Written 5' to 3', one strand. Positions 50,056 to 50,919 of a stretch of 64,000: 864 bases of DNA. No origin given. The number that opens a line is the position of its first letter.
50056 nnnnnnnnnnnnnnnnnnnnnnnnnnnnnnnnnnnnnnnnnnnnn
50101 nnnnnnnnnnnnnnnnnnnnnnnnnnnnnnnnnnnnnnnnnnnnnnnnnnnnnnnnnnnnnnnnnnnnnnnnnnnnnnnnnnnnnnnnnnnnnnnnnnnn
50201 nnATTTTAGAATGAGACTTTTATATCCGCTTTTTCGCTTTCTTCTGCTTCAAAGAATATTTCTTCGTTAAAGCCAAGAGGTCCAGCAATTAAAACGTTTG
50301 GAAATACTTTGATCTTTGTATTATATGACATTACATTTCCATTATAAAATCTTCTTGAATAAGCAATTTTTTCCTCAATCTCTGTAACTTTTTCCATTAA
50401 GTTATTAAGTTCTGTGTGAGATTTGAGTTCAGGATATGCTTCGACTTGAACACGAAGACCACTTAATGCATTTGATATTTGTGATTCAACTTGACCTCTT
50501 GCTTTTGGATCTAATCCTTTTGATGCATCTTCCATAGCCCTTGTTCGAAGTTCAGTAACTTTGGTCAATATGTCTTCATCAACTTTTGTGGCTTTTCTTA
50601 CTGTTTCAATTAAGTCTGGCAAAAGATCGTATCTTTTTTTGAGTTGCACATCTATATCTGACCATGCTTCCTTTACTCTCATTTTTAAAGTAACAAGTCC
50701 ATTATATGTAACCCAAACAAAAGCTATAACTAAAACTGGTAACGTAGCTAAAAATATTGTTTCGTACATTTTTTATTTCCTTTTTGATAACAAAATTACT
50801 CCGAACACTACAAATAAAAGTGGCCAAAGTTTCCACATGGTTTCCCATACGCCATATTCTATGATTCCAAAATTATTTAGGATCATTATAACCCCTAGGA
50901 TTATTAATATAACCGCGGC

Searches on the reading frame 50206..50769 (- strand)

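Call 69: search_protein_families(library=pfam, proteins=[window:50206-50769:-], max_evalue=0.00001)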
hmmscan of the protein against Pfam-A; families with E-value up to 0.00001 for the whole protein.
window:50206-50769:- (187 aa): 1 family
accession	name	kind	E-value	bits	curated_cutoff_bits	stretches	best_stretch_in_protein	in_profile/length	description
PF04011.17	LemA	-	3.9e-48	163.5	26.2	1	35-187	1-149/149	LemA family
